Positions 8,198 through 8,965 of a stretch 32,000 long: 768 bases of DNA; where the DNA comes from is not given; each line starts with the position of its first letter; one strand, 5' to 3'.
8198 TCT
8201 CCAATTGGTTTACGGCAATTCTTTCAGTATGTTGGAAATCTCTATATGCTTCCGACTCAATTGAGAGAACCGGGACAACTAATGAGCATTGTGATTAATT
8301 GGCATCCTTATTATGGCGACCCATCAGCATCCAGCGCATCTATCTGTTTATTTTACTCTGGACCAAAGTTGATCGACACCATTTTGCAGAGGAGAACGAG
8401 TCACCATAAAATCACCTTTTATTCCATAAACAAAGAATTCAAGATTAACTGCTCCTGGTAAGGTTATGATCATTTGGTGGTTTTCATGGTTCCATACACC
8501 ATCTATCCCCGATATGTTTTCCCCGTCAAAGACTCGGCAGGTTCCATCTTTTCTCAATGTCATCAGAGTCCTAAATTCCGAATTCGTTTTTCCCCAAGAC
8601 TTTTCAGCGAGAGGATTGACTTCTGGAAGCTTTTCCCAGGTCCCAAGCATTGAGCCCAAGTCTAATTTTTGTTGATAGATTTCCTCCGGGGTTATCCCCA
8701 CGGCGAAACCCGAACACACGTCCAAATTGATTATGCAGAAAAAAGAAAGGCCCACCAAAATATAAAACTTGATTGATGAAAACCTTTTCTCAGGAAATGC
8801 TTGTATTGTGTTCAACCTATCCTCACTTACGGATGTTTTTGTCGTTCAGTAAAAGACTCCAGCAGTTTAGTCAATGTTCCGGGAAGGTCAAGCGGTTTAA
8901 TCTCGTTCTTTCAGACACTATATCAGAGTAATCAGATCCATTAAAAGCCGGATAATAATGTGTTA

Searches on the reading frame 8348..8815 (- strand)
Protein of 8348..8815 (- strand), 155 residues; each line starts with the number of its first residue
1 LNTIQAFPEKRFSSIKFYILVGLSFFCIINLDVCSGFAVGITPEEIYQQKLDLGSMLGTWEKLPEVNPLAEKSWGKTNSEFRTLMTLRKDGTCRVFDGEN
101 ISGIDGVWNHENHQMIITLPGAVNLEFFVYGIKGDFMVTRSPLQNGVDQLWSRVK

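Call 4: search_protein_families(library=pfam, proteins=[window:8348-8815:-], max_evalue=0.01)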
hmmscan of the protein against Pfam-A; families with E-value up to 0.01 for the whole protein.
window:8348-8815:- (155 aa): 0 families

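Call 5: search_protein_families(library=ncbifam, proteins=[window:8348-8815:-], max_evalue=0.01)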
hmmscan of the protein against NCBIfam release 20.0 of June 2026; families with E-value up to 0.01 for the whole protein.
window:8348-8815:- (155 aa): 0 families

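Call 50: search_solved_structures(query=window:8348-8815:-, max_evalue=1)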
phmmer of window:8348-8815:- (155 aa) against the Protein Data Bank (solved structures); distinct sequences matched with E-value up to 1: 0.

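Call 69: search_protein_families(library=pfam, alignment_id=A5, max_evalue=1)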
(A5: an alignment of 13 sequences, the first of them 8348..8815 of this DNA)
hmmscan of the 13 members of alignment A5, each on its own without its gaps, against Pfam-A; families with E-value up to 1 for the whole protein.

A. member 1, window:8348-8815:- (155 aa): 0 families

B. families by the number of members that match (of 13 scanned): 5 families
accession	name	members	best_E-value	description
PF16369.11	GH43_C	5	0.0079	C-terminal lipocalin-like domain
PF24101.1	eWH_GTF3C1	1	0.012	GTF3C1, extended winged-helix domain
PF01496.24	V_ATPase_I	1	0.13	V-type ATPase 116kDa subunit family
PF18838.6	LPD23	1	0.2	Large polyvalent protein associated domain 23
PF04703.18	FaeA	1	0.24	FaeA-like protein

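Call 70: search_solved_structures(query=A5, max_evalue=5)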
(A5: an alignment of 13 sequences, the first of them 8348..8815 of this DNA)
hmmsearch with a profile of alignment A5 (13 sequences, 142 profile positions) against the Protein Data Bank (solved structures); distinct sequences matched with E-value up to 5: 5.
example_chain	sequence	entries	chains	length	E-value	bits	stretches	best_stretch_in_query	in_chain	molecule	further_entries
8so8_A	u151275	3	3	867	0.24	14.4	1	62-121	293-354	RNA polymerase-associated protein RapA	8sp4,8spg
4s20_K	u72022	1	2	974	0.24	14.4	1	57-121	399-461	RNA polymerase-associated protein RapA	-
6bog_A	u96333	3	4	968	0.27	14.2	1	62-121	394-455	RNA polymerase-associated protein RapA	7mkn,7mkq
7m8e_F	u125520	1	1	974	0.27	14.2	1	62-121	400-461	RNA polymerase-associated protein RapA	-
4m8a_A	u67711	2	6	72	1.2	12.1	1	66-107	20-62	ATP-dependent zinc metalloprotease FtsH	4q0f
